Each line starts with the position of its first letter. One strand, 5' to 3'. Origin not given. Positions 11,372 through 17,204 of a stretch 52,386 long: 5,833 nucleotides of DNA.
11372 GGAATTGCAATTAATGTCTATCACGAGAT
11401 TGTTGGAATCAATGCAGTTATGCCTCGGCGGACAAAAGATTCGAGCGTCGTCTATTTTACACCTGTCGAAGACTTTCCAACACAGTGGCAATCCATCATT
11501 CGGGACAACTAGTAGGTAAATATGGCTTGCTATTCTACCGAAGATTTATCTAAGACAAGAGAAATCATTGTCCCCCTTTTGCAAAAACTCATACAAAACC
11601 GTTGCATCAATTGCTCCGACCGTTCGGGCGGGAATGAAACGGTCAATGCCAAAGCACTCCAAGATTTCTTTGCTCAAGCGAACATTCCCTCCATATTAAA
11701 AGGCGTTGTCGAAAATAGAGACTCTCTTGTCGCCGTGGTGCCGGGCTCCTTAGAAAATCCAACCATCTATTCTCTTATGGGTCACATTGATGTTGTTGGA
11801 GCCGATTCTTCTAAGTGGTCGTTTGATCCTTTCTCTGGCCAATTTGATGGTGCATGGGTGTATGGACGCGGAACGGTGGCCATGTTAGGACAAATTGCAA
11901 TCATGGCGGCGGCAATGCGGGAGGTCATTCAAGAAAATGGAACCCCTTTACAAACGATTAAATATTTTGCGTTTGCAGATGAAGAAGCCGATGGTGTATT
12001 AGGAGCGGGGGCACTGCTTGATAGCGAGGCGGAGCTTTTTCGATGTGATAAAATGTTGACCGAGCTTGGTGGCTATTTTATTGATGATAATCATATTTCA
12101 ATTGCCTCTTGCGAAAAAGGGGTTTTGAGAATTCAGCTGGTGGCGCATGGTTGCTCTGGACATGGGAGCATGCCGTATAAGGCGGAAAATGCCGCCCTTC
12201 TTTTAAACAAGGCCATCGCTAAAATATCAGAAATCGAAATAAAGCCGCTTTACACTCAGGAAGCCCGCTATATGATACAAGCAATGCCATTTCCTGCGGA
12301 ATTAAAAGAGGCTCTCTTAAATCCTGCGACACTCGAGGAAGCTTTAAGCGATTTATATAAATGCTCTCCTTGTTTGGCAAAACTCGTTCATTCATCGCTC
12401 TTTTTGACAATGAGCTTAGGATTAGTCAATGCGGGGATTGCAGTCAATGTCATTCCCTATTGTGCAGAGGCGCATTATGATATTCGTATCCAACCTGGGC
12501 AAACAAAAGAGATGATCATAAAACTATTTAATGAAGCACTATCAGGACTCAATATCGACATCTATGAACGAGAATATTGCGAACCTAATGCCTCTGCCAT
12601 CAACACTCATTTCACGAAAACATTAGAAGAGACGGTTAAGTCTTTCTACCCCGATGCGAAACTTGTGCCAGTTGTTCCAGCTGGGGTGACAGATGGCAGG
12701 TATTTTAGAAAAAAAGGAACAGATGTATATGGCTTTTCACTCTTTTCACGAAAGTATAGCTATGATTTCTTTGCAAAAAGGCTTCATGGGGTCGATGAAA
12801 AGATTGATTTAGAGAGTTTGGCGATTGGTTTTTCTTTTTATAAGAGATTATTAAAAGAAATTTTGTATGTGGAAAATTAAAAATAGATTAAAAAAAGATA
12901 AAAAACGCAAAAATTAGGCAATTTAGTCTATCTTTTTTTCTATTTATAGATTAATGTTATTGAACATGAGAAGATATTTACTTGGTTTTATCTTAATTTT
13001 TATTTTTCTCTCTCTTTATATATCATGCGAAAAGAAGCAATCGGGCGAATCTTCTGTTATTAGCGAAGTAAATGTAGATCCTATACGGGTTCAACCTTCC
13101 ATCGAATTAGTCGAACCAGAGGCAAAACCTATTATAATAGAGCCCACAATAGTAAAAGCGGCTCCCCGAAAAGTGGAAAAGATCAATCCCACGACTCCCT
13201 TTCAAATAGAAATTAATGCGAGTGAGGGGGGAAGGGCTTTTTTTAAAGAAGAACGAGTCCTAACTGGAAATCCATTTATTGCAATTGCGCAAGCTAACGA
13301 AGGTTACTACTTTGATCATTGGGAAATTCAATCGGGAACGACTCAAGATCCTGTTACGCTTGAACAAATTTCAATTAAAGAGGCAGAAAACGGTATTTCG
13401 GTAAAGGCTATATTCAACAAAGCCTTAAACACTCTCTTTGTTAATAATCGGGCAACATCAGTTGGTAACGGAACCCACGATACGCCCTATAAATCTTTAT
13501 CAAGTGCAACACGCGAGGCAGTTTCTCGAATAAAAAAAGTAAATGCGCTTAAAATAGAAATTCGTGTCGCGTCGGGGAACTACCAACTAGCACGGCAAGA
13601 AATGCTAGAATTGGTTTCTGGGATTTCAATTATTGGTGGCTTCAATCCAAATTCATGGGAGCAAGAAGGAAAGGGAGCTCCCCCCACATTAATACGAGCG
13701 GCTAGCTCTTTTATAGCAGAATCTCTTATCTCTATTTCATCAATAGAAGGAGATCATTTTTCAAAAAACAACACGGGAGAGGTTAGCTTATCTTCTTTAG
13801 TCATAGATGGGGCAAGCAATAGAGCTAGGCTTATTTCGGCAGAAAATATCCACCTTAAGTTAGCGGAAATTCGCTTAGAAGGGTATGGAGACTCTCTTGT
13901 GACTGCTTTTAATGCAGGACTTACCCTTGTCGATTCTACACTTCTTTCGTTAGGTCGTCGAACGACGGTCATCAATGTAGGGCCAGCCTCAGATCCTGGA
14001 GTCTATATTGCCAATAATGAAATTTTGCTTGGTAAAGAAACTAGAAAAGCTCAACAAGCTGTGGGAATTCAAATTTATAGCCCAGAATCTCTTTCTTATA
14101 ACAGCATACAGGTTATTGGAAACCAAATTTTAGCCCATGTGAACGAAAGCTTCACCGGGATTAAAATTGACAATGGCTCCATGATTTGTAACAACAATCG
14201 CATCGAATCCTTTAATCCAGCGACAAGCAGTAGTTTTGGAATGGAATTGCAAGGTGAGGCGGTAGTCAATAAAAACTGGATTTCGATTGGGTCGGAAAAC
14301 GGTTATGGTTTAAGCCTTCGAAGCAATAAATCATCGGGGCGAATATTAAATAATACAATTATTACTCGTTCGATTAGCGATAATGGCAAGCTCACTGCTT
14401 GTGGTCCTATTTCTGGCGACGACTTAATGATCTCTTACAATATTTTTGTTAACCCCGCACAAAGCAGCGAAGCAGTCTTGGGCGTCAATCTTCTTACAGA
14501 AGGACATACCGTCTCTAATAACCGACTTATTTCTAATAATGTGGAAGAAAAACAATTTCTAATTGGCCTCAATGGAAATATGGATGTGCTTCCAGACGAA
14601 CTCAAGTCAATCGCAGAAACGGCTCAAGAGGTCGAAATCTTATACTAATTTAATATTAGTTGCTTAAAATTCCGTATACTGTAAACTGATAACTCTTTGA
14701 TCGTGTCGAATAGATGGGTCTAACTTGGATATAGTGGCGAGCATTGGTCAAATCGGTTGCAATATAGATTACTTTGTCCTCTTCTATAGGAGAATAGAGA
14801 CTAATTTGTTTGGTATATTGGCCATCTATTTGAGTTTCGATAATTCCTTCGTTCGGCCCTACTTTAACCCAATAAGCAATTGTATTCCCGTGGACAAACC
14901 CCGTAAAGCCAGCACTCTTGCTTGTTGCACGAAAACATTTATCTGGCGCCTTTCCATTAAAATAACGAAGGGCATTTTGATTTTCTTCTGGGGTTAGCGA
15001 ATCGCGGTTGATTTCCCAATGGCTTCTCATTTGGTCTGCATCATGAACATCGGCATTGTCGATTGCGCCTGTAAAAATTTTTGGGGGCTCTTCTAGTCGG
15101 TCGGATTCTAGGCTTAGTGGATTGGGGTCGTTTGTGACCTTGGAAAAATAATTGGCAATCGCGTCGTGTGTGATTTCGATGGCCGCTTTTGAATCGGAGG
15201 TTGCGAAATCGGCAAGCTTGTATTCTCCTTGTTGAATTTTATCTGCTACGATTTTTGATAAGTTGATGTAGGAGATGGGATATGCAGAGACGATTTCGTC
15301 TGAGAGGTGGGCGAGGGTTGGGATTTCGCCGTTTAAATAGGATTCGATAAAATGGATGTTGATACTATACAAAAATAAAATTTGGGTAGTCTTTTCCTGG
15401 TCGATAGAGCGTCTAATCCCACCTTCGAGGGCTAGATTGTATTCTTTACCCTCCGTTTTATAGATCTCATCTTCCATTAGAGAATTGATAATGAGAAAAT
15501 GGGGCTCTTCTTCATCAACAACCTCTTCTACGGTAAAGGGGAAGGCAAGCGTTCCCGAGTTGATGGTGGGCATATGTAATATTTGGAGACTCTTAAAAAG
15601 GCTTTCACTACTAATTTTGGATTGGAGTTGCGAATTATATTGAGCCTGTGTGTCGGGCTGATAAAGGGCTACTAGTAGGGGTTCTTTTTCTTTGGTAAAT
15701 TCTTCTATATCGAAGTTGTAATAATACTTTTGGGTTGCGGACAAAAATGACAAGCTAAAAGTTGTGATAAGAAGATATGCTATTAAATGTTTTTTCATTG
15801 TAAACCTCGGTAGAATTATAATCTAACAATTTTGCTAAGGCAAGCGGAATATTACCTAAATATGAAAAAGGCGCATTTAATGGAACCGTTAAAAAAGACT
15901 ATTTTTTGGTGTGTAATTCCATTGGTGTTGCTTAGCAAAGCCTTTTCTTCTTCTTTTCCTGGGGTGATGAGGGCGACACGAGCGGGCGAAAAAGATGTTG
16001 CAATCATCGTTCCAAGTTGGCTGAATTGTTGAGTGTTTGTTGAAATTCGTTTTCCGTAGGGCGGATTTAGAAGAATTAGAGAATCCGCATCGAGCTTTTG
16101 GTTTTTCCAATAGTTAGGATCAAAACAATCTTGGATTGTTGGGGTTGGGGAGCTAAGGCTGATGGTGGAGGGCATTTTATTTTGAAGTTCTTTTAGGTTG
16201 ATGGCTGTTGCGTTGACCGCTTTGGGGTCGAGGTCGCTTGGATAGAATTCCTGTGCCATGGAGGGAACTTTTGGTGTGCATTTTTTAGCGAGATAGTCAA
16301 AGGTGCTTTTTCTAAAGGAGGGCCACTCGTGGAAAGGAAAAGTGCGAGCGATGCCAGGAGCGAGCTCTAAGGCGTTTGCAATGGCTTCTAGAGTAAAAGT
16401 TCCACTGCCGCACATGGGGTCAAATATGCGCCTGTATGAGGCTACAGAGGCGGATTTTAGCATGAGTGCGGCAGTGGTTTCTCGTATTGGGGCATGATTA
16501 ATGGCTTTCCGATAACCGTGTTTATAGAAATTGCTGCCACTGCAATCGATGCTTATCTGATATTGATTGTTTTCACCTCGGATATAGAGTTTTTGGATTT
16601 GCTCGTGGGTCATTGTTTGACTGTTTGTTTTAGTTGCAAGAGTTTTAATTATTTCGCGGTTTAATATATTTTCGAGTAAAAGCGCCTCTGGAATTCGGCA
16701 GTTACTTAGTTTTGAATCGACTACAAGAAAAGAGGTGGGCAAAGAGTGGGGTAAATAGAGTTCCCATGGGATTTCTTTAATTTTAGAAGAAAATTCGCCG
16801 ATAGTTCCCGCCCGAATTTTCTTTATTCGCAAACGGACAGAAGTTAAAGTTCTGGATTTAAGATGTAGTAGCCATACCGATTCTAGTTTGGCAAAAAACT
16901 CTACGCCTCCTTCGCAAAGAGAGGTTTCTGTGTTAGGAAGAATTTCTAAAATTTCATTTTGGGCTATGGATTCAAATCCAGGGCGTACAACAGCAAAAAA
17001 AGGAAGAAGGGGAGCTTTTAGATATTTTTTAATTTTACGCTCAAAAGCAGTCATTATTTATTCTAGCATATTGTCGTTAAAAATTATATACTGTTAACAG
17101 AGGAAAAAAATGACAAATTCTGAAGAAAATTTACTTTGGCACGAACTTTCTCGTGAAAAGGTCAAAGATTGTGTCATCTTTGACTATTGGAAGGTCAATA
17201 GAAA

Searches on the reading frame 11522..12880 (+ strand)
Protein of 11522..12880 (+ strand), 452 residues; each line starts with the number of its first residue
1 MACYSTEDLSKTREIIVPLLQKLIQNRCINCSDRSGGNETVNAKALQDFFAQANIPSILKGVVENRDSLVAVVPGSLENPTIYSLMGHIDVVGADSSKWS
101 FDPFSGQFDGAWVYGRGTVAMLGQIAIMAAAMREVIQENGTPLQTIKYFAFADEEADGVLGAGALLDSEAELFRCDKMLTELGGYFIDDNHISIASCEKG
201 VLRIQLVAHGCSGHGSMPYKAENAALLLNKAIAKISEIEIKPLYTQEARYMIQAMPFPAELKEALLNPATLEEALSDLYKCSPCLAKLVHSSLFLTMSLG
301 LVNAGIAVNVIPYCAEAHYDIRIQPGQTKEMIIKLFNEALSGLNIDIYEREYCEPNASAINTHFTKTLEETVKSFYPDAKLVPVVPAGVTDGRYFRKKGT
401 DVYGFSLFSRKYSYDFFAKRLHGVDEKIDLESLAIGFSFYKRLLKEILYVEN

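Call 13: search_protein_families(library=pfam, proteins=[window:11522-12880:+], max_evalue=0.0001)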
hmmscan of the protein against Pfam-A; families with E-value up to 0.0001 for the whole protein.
window:11522-12880:+ (452 aa): 2 families
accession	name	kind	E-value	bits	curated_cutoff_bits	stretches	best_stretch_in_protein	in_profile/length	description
PF01546.33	Peptidase_M20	-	2.2e-25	90.2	24.6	1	85-445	2-205/206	Peptidase family M20/M25/M40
PF07687.19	M20_dimer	-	4.3e-16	59.2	21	1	198-341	3-100/107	Peptidase dimerisation domain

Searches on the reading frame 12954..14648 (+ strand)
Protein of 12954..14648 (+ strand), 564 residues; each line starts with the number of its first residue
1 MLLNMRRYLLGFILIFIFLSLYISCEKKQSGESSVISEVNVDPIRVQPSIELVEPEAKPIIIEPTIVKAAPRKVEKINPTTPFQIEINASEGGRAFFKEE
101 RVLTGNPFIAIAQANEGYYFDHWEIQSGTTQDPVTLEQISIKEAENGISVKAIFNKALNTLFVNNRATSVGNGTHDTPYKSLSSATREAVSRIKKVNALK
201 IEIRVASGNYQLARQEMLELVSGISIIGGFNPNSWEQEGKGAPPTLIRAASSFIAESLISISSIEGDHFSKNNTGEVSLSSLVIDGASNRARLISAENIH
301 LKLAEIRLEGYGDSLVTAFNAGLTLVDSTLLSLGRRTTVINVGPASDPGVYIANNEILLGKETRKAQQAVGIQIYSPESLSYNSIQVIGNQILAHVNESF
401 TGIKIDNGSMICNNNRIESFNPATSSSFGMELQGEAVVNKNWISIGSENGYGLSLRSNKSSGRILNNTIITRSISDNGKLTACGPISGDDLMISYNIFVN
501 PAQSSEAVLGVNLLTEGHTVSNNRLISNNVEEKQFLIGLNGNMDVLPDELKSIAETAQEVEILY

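Call 13: search_protein_families(library=pfam, proteins=[window:12954-14648:+], max_evalue=0.0001)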
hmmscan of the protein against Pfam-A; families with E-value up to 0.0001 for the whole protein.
window:12954-14648:+ (564 aa): 1 family
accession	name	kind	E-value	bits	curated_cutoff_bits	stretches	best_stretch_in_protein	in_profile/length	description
PF18998.6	Flg_new_2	-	3.5e-05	24.2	23.6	1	84-156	2-71/73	Divergent InlB B-repeat domain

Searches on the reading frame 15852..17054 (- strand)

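Call 13: search_protein_families(library=pfam, proteins=[window:15852-17054:-], max_evalue=0.0001)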
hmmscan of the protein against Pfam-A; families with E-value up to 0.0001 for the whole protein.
window:15852-17054:- (400 aa): 1 family
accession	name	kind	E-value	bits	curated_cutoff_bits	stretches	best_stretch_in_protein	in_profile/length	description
PF01170.24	UPF0020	-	1.3e-22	81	22.3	1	180-394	2-193/197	RMKL-like, methyltransferase domain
